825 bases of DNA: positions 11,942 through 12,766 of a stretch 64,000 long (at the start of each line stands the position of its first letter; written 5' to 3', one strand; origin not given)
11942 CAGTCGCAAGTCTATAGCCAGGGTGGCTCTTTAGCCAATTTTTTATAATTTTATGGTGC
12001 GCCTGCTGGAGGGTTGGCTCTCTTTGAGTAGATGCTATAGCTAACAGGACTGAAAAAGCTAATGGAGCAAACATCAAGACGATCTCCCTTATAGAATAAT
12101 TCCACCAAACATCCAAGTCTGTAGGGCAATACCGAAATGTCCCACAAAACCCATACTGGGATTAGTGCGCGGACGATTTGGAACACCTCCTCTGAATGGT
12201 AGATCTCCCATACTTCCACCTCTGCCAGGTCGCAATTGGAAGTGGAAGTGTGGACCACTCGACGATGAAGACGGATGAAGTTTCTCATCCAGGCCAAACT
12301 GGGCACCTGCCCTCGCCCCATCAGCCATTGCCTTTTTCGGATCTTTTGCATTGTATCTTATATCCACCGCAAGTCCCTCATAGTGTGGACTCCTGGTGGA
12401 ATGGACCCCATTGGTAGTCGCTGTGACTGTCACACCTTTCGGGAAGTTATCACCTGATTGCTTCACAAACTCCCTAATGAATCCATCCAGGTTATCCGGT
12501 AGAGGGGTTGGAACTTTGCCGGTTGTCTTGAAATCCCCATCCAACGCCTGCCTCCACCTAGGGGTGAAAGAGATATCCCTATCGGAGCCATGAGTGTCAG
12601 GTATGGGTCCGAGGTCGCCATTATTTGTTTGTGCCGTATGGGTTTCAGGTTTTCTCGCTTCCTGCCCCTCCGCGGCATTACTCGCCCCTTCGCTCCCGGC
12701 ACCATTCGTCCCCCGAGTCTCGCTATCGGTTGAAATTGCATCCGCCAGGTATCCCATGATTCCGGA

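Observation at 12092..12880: Toxin tip with LAS/M15-type zinc-peptidase motifs: predicted peptidoglycan-cleaving RHS effector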

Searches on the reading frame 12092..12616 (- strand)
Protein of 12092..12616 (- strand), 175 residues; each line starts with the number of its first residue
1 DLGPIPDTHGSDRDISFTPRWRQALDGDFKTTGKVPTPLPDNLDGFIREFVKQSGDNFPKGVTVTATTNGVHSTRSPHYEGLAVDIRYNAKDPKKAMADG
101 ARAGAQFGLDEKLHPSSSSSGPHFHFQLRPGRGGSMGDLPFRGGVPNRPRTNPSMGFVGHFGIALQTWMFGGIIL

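Call 6: search_solved_structures(query=window:12092-12616:-, max_evalue=10, show_alignments=3)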
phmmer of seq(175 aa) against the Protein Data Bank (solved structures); distinct sequences matched with E-value up to 10: 21.
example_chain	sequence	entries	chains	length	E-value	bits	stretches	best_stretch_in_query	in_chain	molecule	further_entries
9gy1_A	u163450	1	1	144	0.0069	19.7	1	114-141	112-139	Peptidase, M23 family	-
2wfx_A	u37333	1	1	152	0.077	16.3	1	62-115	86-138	SONIC HEDGEHOG PROTEIN N-PRODUCT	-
2wg4_A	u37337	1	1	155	0.078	16.3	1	62-115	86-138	SONIC HEDGEHOG PROTEIN N-PRODUCT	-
3n1r_A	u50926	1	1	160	0.081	16.2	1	62-115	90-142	Sonic hedgehog protein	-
1vhh_A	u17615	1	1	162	0.085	16.2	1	62-115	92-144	SONIC HEDGEHOG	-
4c4m_A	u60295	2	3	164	0.085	16.2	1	62-115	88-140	SONIC HEDGEHOG PROTEIN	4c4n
3d1m_A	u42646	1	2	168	0.094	16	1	62-114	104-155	Sonic hedgehog protein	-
7rpk_H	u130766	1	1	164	0.095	16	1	62-114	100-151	Sonic hedgehog protein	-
3k7h_B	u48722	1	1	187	0.1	15.9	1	62-114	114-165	Indian hedgehog protein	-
3ho5_H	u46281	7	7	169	0.1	15.9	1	63-115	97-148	Sonic hedgehog protein | Sonic hedgehog protein N-product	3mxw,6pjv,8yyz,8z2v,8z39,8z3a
6e1h_C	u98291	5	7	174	0.11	15.9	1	63-115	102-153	Sonic hedgehog protein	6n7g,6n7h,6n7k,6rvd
3m1n_A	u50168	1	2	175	0.11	15.8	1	63-115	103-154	Sonic hedgehog protein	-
6oev_C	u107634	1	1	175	0.11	15.8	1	63-115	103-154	Sonic hedgehog protein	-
6dmy_B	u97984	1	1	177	0.11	15.8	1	63-115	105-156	Sonic hedgehog protein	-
3k7j_B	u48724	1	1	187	0.13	15.5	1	63-114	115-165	Indian hedgehog protein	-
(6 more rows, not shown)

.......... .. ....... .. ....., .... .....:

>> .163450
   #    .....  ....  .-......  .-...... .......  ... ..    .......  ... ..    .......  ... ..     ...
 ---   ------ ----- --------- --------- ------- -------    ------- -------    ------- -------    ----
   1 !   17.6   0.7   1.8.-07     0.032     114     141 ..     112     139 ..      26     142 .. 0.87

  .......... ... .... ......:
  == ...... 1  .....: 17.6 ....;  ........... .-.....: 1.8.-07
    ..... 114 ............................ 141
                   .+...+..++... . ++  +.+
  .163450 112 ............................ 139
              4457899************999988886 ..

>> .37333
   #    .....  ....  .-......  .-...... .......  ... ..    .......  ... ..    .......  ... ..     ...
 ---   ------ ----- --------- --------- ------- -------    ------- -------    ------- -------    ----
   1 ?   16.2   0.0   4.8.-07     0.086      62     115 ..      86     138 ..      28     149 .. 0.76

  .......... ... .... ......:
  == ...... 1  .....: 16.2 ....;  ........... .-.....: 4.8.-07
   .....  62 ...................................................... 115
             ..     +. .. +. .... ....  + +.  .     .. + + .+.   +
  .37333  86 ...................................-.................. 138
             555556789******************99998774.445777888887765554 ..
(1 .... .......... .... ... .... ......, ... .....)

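Call 8: find_homologous_proteins(query=window:12092-12616:-, max_evalue=0.01)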
Query seq(175 aa) (175 aa): 3 proteins with E <= 0.01 among 141 candidates.
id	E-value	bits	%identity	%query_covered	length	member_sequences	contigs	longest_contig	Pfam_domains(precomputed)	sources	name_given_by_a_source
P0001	1.2e-50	190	65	81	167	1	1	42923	-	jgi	-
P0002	1.2e-33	135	63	59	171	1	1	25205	-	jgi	jgi:hypothetical protein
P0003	3.1e-16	78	53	49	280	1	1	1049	PF25023.2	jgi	jgi:RHS repeat-associated protein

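Call 15: find_encoding_contigs(protein=P0001, flank=10000, max_places=3)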
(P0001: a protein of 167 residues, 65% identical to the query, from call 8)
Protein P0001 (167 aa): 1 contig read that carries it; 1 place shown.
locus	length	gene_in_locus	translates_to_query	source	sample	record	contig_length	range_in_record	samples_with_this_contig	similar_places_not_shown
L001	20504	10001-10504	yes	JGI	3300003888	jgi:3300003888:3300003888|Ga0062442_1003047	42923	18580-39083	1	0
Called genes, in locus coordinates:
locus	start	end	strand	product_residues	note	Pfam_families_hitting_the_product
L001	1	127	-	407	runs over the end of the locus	PF00512:HisKA, PF02518:HATPase_c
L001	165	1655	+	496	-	PF00512:HisKA, PF02518:HATPase_c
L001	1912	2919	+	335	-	PF01041:DegT_DnrJ_EryC1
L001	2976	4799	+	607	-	PF08448:PAS_4, PF02518:HATPase_c, PF00072:Response_reg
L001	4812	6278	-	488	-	PF05761:5_nucleotid, PF00702:Hydrolase (weak)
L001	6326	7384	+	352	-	-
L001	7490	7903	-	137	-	PF10263:SprT-like (faint)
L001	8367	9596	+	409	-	-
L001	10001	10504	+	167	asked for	-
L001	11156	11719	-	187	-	-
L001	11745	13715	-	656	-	PF01336:tRNA_anti-codon, PF00152:tRNA-synt_2, PF02938:GAD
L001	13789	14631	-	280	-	-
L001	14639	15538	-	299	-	-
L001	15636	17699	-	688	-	-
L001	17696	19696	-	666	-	PF00873:ACR_tran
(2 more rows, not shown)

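Call 16: find_encoding_contigs(protein=P0002, flank=10000, max_places=3)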
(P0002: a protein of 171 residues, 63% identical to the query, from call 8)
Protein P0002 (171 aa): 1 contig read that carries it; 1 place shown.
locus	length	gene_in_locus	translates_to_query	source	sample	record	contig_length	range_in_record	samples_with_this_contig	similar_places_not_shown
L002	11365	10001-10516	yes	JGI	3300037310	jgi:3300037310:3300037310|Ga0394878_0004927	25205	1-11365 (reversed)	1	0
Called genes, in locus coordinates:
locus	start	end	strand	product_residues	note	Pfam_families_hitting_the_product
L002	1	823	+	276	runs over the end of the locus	PF03389:MobA_MobL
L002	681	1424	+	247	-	-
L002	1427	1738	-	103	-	-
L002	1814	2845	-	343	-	PF01446:Rep_1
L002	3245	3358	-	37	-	-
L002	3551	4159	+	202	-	-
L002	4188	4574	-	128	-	PF12844:HTH_19, PF13560:HTH_31, PF01381:HTH_3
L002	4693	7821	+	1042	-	PF01807:Zn_ribbon_DnaG, PF08275:DNAG_N (weak), PF13155:Toprim_2, PF13362:Toprim_3, PF13662:Toprim_4, PF27228:MTBMA_p00010_2nd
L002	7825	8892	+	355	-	PF13102:Phage_int_SAM_5 (weak), PF00589:Phage_integrase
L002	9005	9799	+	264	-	PF09509:Hypoth_Ymh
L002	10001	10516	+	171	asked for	-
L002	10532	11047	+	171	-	-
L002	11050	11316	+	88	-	-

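Call 43: predict_structure(alignment_id=A4)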
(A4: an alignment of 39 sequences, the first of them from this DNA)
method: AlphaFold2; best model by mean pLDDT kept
length: 153 residues; sequences in the alignment: 39
mean_pLDDT: 83.2   pTM: 0.74
mean pLDDT of the five models: 83.2, 82.9, 82.2, 81.3, 80.8
residues with pLDDT >= 90: 94; 70-90: 20; 50-70: 25; < 50: 14
segments of 3 or more residues with pLDDT < 50: 1-3, 133-135
pLDDT, mean of each block of 10 residues (from residue 1): 70 91 96 95 85 92 97 97 97 90 96 92 52 50 55 56
secondary structure, 60 per line:
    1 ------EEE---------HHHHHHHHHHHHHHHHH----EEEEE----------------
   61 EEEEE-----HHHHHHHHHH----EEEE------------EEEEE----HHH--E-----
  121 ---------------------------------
elements in order: E7-9 H19-35 E40-44 E61-65 H71-80 E85-88 E101-105

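Call 45: fold_search(model_id=the predicted structure, library=pdb)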
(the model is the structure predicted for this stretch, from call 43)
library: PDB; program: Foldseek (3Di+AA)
matches with E <= 10: 103; with E <= 0.001: 0
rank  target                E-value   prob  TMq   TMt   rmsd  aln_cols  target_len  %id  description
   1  6oev_C                3.8e-03  1.00  0.46  0.43   4.2       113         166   21  Structure of human Patched1 in complex with native Sonic Hedgehog (released 2019-04-17)
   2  6e1h_C                4.6e-03  0.96  0.34  0.33   7.3       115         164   19  Structure of 2:1 human Ptch1-Shh-N complex (released 2018-08-29)
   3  2wg4_A                5.3e-03  1.00  0.44  0.46   4.7       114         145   18  Crystal structure of the complex between human hedgehog-interacting protein HIP and sonic hedgehog without calcium (released 2009-06-30)
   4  3k7j                  6.8e-03  0.98  0.38  0.40   5.3       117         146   20  Crystal structure of the D100E mutant of the Indian Hedgehog N-terminal signalling domain (released 2011-01-26)
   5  3d1m_B                7.3e-03  0.98  0.39  0.40   5.2       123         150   20  Crystal Structure of Sonic Hedgehog Bound to the third FNIII domain of CDO (released 2008-09-23)
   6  2wg3_A                8.9e-03  1.00  0.47  0.46   3.7       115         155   17  Crystal structure of the complex between human hedgehog-interacting protein HIP and desert hedgehog without calcium (released 2009-06-30)
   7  3d1m_A                8.9e-03  0.98  0.39  0.40   5.2       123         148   20  Crystal Structure of Sonic Hedgehog Bound to the third FNIII domain of CDO (released 2008-09-23)
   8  2ibg_G                9.5e-03  1.00  0.42  0.47   4.0        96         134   21  Crystal Structure of Hedgehog Bound to the FNIII Domains of Ihog (released 2006-10-24)
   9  4c4m_A                9.5e-03  0.97  0.38  0.38   5.3       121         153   20  Crystal structure of the Sonic Hedgehog-chondroitin-4-sulphate complex (released 2013-10-02)
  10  3n1q_E                1.1e-02  1.00  0.42  0.43   3.9        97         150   21  Crystal Structure of DhhN bound to CDOFn3 (released 2010-06-02)
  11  6pjv                  1.2e-02  1.00  0.45  0.45   4.5       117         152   18  Structure of Human Sonic Hedgehog in complex with Zinc and Magnesium (released 2019-11-13)
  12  3mxw_A                1.2e-02  0.96  0.37  0.37   5.3       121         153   20  Crystal structure Sonic hedgehog bound to the 5E1 fab fragment (released 2010-05-26)
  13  3k7h                  1.3e-02  0.99  0.40  0.39   4.3       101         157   20  Crystal structure of the E95K mutant of the Indian Hedgehog N-terminal signalling domain (released 2011-01-26)
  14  4c4n_A                1.4e-02  0.99  0.40  0.40   4.4       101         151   20  Crystal structure of the Sonic Hedgehog-heparin complex (released 2013-10-02)
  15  3n1f_A                1.4e-02  0.97  0.38  0.39   5.1       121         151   20  Crystal Structure of IhhN bound to CDOFn3 (released 2010-06-02)
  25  1lbu                  2.3e-02  0.93  0.33  0.25   4.1        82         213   23  HYDROLASE METALLO (ZN) DD-PEPTIDASE (released 1996-11-08)
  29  1u10_A                2.6e-02  0.84  0.34  0.24   9.8       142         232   13  MEPA, active form with ZN in P1 (released 2004-09-07)
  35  1u10_C                4.4e-02  0.72  0.33  0.23   9.4       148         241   14  MEPA, active form with ZN in P1 (released 2004-09-07)
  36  1u10_B                5.0e-02  0.69  0.34  0.23   9.4       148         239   14  MEPA, active form with ZN in P1 (released 2004-09-07)
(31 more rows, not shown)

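Call 47: search_solved_structures(query=A4, max_evalue=10, show_alignments=4)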
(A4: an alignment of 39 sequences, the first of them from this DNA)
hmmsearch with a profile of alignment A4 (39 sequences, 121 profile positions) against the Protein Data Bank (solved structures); distinct sequences matched with E-value up to 10: 25.
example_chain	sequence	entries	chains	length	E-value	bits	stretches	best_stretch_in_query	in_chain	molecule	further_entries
6dmy_B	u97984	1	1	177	0.00017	24.6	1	23-68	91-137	Sonic hedgehog protein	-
6oev_C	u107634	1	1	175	0.00028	24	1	23-68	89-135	Sonic hedgehog protein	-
4c4m_A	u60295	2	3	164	0.00028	24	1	23-68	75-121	SONIC HEDGEHOG PROTEIN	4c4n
2wfx_A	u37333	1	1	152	0.00029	23.9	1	23-68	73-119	SONIC HEDGEHOG PROTEIN N-PRODUCT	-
2wg4_A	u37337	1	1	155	0.00029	23.9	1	23-68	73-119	SONIC HEDGEHOG PROTEIN N-PRODUCT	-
6e1h_C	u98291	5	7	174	0.0003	23.9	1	23-68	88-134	Sonic hedgehog protein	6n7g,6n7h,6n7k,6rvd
3n1r_A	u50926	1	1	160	0.00031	23.8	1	23-68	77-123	Sonic hedgehog protein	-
1vhh_A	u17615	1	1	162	0.00032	23.8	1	23-68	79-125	SONIC HEDGEHOG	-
3ho5_H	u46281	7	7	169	0.00034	23.7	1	23-68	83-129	Sonic hedgehog protein | Sonic hedgehog protein N-product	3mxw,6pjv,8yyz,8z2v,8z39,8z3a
7rpk_H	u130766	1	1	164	0.00036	23.6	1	23-68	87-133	Sonic hedgehog protein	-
3m1n_A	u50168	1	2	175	0.00036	23.6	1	23-68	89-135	Sonic hedgehog protein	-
3d1m_A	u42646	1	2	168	0.00037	23.6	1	23-68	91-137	Sonic hedgehog protein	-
7e2i_G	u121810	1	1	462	0.0004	23.5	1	23-68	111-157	Sonic hedgehog protein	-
3k7i_B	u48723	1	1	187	0.00043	23.4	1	23-68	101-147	Indian hedgehog protein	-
3k7j_B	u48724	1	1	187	0.00044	23.3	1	23-68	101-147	Indian hedgehog protein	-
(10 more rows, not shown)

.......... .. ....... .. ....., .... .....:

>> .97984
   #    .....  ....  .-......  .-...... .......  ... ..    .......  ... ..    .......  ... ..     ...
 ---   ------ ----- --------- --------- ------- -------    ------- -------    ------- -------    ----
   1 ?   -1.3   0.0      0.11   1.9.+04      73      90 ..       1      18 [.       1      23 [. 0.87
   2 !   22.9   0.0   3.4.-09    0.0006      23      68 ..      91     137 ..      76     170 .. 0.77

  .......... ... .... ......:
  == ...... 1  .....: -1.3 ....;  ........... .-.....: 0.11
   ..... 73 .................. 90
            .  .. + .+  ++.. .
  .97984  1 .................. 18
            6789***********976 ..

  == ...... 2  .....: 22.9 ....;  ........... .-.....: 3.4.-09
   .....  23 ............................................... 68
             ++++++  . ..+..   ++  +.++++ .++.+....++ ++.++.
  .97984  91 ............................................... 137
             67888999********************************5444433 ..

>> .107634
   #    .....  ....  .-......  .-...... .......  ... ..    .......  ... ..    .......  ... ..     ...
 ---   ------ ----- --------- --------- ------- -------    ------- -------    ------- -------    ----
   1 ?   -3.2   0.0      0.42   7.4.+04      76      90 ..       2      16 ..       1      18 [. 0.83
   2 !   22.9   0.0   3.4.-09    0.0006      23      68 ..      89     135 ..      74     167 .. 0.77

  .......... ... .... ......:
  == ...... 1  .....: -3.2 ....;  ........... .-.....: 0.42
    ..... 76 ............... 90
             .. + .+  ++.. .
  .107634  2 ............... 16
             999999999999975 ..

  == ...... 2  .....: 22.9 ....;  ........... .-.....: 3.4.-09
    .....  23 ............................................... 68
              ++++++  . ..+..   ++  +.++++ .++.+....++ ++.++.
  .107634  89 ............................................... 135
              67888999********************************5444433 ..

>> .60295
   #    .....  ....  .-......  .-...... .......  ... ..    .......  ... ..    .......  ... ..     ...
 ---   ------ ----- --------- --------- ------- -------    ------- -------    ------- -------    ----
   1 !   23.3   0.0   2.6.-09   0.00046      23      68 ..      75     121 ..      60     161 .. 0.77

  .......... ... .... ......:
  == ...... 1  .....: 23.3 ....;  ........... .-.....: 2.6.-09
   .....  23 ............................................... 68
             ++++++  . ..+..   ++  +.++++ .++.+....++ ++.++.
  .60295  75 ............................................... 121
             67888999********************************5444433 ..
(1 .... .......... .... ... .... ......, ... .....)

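Call 62: fold_search(model_id=the predicted structure, library=viral)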
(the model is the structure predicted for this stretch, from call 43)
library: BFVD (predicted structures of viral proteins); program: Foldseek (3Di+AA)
matches with E <= 10: 78; with E <= 0.001: 8
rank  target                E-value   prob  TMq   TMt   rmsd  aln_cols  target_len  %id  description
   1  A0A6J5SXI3            1.2e-05  1.00  0.48  0.19   9.7       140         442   16  Glycoside hydrolase, family 19, catalytic [uncultured Caudovirales phage]
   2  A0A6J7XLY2            7.1e-05  1.00  0.50  0.21   3.0       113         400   18  LT_GEWL domain containing protein [uncultured Caudovirales phage]
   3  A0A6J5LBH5            1.2e-04  1.00  0.52  0.28   6.1       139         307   18  Uncharacterized protein [uncultured Caudovirales phage]
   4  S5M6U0                1.8e-04  1.00  0.41  0.14   6.7       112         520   18  Murein endopeptidase K [Sinorhizobium phage phiM12]
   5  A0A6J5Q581            4.5e-04  1.00  0.46  0.35  12.5       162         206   20  Uncharacterized protein [uncultured Caudovirales phage]
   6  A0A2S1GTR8            5.2e-04  1.00  0.42  0.40   9.9       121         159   16  Peptidase M15 [Marinomonas phage YY]
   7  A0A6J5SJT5            6.7e-04  1.00  0.38  0.27   3.6        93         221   20  Peptidase M15A, C-terminal [uncultured Caudovirales phage]
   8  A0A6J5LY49            7.7e-04  1.00  0.39  0.10  12.8       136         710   21  Uncharacterized protein [uncultured Caudovirales phage]
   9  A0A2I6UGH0            1.0e-03  1.00  0.49  0.60   3.4       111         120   15  Uncharacterized protein [Salinibacter phage M8CR30-4]
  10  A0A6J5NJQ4            1.3e-03  1.00  0.42  0.17   4.8       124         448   14  Peptidase M15A, C-terminal [uncultured Caudovirales phage]
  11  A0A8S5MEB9            1.4e-03  1.00  0.34  0.07   6.6       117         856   14  Uncharacterized protein [Siphoviridae sp. ctYh54]
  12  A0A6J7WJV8            1.4e-03  0.99  0.38  0.09   7.9       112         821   23  Uncharacterized protein [uncultured Caudovirales phage]
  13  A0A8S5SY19            2.4e-03  0.98  0.35  0.36   7.3       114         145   20  Sonic hedgehog protein, Cell adhesion Protein-Protein Complex, Autocatalytic cleavage.7A (Fragment) [Microviridae sp. ctoGr7]
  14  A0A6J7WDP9            2.5e-03  1.00  0.43  0.08   5.3       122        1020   17  Peptidase M15A, C-terminal [uncultured Caudovirales phage]
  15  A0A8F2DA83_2          3.1e-03  0.91  0.38  0.10  11.1       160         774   18  Tape measure protein [Gordonia phage VanLee]
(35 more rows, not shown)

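Call 63: search_protein_families(library=pfam, alignment_id=A4, max_evalue=1)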
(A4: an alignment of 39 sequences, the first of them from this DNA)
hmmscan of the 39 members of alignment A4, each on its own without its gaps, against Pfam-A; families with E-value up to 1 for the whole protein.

A. member 1, seq(153 aa): 2 families
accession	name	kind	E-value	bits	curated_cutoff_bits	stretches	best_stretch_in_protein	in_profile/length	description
PF12158.14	DUF3592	-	0.009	17.1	25.3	1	40-78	42-81/84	Domain of unknown function (DUF3592)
PF01085.23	HH_signal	-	0.094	12.9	22.1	1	46-74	107-135/161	Hedgehog amino-terminal signalling domain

B. families by the number of members that match (of 39 scanned): 9 families
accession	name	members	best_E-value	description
PF12158.14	DUF3592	3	0.0033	Domain of unknown function (DUF3592)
PF08291.16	Peptidase_M15_3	3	0.12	Peptidase M15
PF18979.5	DUF5715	2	0.084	Family of unknown function (DUF5715)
PF01085.23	HH_signal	2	0.094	Hedgehog amino-terminal signalling domain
PF20348.3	DUF6643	1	0.035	Family of unknown function (DUF6643)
PF22731.1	NCH4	1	0.094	NACHT C-terminal Helical domain 4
PF05951.18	Peptidase_M15_2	1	0.2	Bacterial protein of unknown function (DUF882)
PF19246.4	DUF5894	1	0.21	Family of unknown function (DUF5894)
PF22233.2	PhyR_sigma-like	1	0.32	Response regulator PhyR, sigma-like domain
